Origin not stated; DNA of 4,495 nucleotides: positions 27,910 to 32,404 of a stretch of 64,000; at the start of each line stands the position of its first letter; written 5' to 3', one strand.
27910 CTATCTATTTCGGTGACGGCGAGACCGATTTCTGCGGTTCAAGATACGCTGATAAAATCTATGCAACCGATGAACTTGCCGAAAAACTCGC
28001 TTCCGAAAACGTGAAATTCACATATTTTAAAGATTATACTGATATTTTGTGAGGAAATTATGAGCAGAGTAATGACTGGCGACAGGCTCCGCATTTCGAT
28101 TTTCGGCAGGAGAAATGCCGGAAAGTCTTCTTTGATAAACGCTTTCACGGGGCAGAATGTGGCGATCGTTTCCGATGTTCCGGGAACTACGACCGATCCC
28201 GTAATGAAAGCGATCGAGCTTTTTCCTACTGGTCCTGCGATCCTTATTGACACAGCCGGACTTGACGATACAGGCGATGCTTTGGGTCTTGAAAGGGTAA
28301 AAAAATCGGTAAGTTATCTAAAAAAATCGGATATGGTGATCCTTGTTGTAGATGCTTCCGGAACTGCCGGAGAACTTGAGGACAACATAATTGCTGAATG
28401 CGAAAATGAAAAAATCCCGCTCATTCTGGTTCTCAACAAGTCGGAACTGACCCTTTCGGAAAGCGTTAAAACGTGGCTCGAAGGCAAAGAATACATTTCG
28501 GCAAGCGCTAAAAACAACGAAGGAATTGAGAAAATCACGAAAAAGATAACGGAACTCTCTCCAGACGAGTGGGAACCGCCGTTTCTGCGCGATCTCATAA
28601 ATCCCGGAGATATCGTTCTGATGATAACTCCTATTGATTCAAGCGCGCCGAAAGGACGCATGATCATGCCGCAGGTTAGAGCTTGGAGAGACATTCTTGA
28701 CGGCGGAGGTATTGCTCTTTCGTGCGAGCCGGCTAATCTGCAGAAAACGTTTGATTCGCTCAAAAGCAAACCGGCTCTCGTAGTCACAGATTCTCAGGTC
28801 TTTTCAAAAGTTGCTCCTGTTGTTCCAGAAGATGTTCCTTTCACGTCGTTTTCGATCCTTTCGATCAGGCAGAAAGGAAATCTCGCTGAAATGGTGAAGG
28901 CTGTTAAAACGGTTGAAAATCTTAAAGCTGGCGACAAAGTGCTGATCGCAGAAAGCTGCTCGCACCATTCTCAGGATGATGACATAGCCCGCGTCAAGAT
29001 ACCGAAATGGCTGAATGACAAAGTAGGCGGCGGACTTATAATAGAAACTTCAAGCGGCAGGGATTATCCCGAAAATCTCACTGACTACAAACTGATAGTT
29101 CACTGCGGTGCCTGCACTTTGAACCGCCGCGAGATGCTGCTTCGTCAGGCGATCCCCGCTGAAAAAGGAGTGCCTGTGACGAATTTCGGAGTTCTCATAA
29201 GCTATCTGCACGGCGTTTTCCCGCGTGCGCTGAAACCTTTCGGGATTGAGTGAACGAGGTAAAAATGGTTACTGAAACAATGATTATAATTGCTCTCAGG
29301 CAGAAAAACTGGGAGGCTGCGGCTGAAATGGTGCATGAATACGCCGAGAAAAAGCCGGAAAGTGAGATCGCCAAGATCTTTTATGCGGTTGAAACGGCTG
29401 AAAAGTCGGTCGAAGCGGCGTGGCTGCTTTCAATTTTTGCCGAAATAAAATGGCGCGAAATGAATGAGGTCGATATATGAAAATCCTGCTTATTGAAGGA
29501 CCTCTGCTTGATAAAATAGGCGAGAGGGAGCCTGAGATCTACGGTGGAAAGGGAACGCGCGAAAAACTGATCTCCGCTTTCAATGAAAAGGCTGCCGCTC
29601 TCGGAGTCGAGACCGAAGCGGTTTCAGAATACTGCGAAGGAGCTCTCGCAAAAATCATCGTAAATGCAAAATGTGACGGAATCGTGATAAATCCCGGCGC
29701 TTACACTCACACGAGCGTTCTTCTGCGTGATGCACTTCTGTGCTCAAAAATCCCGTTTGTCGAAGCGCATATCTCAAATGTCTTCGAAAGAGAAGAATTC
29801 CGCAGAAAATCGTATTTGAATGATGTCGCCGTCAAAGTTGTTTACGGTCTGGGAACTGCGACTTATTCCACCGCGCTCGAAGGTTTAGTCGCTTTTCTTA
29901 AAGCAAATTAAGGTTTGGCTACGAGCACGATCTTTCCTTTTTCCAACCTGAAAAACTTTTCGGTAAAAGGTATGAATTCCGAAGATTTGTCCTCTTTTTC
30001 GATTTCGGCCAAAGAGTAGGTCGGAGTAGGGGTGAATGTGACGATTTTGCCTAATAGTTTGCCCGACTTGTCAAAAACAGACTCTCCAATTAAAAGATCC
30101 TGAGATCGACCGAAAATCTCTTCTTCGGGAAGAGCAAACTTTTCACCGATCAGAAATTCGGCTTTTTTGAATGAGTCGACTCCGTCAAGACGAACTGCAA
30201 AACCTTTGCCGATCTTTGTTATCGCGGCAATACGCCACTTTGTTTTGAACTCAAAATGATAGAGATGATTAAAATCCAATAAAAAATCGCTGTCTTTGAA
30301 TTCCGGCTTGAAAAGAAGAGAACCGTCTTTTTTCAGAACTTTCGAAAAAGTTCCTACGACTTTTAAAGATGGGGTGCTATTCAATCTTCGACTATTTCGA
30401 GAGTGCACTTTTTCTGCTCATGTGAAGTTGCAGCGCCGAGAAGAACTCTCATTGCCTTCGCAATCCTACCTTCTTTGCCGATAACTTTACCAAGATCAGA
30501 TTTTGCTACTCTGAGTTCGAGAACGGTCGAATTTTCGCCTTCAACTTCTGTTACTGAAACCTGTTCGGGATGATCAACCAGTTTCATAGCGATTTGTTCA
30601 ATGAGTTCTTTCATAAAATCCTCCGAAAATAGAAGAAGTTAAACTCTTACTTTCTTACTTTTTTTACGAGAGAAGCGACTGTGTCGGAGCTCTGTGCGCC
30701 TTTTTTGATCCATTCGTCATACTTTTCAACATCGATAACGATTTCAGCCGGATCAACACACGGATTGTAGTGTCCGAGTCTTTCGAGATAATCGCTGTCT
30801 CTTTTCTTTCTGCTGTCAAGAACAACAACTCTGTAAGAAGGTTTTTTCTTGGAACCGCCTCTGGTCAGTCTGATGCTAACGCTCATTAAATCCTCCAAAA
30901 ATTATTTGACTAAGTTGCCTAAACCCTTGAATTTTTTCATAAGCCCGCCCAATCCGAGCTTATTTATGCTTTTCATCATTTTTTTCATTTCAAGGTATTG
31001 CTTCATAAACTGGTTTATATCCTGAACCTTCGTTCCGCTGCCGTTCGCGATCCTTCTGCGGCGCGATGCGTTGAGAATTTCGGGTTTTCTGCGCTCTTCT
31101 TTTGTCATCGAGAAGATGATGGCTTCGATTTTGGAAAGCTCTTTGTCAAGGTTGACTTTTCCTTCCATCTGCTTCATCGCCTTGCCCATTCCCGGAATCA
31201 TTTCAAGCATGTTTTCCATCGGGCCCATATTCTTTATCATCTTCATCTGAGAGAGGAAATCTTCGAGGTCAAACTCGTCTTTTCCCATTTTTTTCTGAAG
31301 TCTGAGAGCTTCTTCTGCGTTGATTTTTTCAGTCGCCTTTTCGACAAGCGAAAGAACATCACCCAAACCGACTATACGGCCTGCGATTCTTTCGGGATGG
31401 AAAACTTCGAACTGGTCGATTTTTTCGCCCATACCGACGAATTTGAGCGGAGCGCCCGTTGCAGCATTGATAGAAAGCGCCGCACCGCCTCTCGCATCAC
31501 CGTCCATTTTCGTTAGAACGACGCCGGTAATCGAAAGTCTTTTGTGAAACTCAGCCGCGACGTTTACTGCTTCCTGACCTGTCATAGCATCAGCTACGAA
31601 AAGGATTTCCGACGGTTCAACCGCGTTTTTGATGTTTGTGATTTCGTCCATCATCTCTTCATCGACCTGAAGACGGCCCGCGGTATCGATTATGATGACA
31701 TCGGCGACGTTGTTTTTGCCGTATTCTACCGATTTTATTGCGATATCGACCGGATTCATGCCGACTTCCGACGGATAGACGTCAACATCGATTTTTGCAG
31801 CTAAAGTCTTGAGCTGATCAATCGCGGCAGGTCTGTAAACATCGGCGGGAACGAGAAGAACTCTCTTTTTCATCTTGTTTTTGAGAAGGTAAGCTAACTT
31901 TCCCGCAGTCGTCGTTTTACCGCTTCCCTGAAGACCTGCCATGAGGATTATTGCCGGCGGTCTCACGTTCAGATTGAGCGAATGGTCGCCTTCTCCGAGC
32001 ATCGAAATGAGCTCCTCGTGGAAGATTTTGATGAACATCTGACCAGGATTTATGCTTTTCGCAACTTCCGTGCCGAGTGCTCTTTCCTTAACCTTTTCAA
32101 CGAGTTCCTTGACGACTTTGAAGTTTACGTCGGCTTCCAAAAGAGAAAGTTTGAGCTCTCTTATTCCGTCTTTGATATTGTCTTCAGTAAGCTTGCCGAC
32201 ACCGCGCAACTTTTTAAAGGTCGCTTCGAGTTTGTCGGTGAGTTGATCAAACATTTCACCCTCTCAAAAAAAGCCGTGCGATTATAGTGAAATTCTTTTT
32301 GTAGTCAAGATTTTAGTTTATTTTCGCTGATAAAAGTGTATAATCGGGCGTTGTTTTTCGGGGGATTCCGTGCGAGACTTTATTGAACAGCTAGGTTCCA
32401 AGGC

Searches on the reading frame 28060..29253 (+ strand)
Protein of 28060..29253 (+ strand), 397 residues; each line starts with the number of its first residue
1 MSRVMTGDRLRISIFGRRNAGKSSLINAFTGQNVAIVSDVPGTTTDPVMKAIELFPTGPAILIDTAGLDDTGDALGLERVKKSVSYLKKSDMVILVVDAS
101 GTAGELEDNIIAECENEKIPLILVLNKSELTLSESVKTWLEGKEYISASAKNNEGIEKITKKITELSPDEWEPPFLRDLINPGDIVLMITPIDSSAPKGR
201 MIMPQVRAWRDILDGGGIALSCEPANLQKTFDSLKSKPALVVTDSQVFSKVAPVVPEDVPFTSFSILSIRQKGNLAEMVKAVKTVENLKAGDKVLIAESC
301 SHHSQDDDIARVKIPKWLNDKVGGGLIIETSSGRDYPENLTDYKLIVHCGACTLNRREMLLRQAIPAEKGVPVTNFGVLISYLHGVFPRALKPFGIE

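Call 44: search_protein_families(library=ncbifam, proteins=[window:28060-29253:+], max_evalue=1e-10)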
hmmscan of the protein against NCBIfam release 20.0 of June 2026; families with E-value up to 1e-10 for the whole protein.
window:28060-29253:+ (397 aa): 13 families
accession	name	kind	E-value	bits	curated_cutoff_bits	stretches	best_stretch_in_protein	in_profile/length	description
TIGR03918.1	GTP_HydF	equivalog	4.9e-151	503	325.55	1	6-391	4-392/392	[FeFe] hydrogenase H-cluster maturation GTPase HydF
TIGR00450.1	mnmE_trmE_thdF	equivalog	1.4e-30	106.8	252.6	1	9-169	209-369/446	tRNA uridine-5-carboxymethylaminomethyl(34) synthesis GTPase MnmE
TIGR03594.1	GTPase_EngA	equivalog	2.4e-28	99.3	306.7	1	9-166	175-345/432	ribosome biogenesis GTPase Der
NF003661.0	PRK05291.1-3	equivalog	7.5e-27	94.7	380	1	9-166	216-369/448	tRNA uridine-5-carboxymethylaminomethyl(34) synthesis GTPase MnmE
NF000908.1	PRK00089.1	equivalog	2.8e-25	89.2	237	1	12-169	6-169/291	GTPase Era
TIGR00231.1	small_GTP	domain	4.5e-23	81.8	42.5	1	10-163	4-162/164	GTP-binding protein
TIGR00436.1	era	equivalog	3.4e-18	66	116.25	1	11-163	2-159/270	GTPase Era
TIGR03156.1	GTP_HflX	equivalog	2.7e-16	59.4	216.75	1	10-165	190-349/351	GTPase HflX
NF007071.0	PRK09518.1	equivalog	6.6e-16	58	953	1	12-159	274-423/706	bifunctional cytidylate kinase/GTPase Der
NF002828.0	PRK03003.1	equivalog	8.7e-16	57.6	631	1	12-139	43-171/477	ribosome biogenesis GTPase Der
TIGR03596.1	GTPase_YlqF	equivalog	5.3e-13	49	208.2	0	3-46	112-155/276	ribosome biogenesis GTPase YlqF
TIGR03598.1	GTPase_YsxC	equivalog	4.7e-12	46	124.45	1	6-163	15-185/186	ribosome biogenesis GTP-binding protein YihA/YsxC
NF008280.0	PRK11058.1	equivalog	8.3e-11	41.3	441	0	11-165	199-359/426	ribosome rescue GTPase HflX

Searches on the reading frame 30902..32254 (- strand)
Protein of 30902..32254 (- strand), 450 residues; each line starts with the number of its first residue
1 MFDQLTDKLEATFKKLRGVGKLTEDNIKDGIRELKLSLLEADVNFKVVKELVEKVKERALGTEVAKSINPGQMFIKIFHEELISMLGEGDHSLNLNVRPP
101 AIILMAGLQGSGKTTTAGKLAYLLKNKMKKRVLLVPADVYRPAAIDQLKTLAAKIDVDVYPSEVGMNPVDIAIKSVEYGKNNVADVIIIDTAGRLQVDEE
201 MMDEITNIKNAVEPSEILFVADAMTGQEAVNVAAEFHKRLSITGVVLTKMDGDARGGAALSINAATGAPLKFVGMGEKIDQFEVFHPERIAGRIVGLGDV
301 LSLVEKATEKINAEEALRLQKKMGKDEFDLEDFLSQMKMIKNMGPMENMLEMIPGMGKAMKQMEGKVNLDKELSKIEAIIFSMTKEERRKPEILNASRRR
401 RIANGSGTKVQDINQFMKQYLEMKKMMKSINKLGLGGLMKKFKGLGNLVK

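Call 44: search_protein_families(library=ncbifam, proteins=[window:30902-32254:-], max_evalue=1e-10)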
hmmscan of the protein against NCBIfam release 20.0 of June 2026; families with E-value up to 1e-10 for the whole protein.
window:30902-32254:- (450 aa): 7 families
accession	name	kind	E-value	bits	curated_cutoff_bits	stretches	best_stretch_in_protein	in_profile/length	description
TIGR00959.1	ffh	equivalog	6.3e-181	601.9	473.2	1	2-428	1-427/428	signal recognition particle protein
TIGR01425.1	SRP54_euk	equivalog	9.7e-93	311.3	576.25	1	3-426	3-428/428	signal recognition particle protein SRP54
TIGR00064.1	ftsY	equivalog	2.5e-66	223.8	260.7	1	28-291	4-275/279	signal recognition particle-docking protein FtsY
TIGR03499.1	FlhF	equivalog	8.6e-18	65.3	174.15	1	9-193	124-286/286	flagellar biosynthesis GTPase FlhF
NF009368.0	PRK12726.1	equivalog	8.7e-18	64.6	832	1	101-296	207-399/407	flagellar biosynthesis regulator FlhF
NF005230.0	PRK06731.1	equivalog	5e-16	58.8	553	1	102-279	88-261/281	flagellar biosynthesis regulator FlhF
NF009367.0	PRK12724.1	equivalog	1.8e-13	50.2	718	1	33-279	159-398/433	flagellar biosynthesis regulator FlhF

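Call 45: find_homologous_proteins(query=window:30902-32254:-, max_evalue=1e-50)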
Query window:30902-32254:- (450 aa): 8000 proteins with E <= 1e-50 among 8000 candidates; the best 120 are listed.
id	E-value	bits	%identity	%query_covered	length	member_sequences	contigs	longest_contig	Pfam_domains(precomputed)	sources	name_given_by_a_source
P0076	9.6e-282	952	100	100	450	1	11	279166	PF02881.25,PF02978.27,PF01656.30,PF13401.13,PF00448.29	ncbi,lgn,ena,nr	ncbi:signal recognition particle protein [bacterium]|nr:signal recognition particle protein [bacteri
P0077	1.3e-281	952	100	100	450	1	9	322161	PF02881.25,PF02978.27,PF01656.30,PF13401.13,PF00448.29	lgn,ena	-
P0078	2.2e-281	951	100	100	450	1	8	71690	PF02881.25,PF02978.27,PF01656.30,PF13401.13,PF00448.29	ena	-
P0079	5.3e-281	950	100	100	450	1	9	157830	PF02881.25,PF02978.27,PF01656.30,PF13401.13,PF00448.29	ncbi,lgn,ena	-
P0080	5.3e-281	950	100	100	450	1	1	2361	PF02881.25,PF02978.27,PF01656.30,PF13401.13,PF00448.29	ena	-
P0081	8.8e-281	949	100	100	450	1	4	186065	PF02881.25,PF02978.27,PF01656.30,PF13401.13,PF00448.29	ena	-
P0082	8.8e-281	949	100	100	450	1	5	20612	PF02881.25,PF02978.27,PF01656.30,PF13401.13,PF00448.29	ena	-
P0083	1.0e-280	949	99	100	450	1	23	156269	PF02881.25,PF02978.27,PF01656.30,PF13401.13,PF00448.29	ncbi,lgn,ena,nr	ncbi:signal recognition particle protein [bacterium]|nr:signal recognition particle protein [bacteri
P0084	1.1e-280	949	100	100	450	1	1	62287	PF02881.25,PF02978.27,PF01656.30,PF13401.13,PF00448.29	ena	-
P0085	1.5e-280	948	99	100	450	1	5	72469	PF02881.25,PF02978.27,PF01656.30,PF13401.13,PF00448.29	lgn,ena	-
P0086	2.5e-280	947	99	100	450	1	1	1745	PF02881.25,PF02978.27,PF01656.30,PF00448.29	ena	-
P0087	6.7e-280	946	99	100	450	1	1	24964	PF02881.25,PF02978.27,PF01656.30,PF13401.13,PF00448.29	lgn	-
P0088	7.0e-280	946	99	100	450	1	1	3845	PF02881.25,PF02978.27,PF01656.30,PF13401.13,PF00448.29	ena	-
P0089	7.4e-280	946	99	100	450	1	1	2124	PF02881.25,PF02978.27,PF01656.30,PF13401.13,PF00448.29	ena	-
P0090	9.1e-280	946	99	100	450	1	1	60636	PF02881.25,PF02978.27,PF01656.30,PF13401.13,PF00448.29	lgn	-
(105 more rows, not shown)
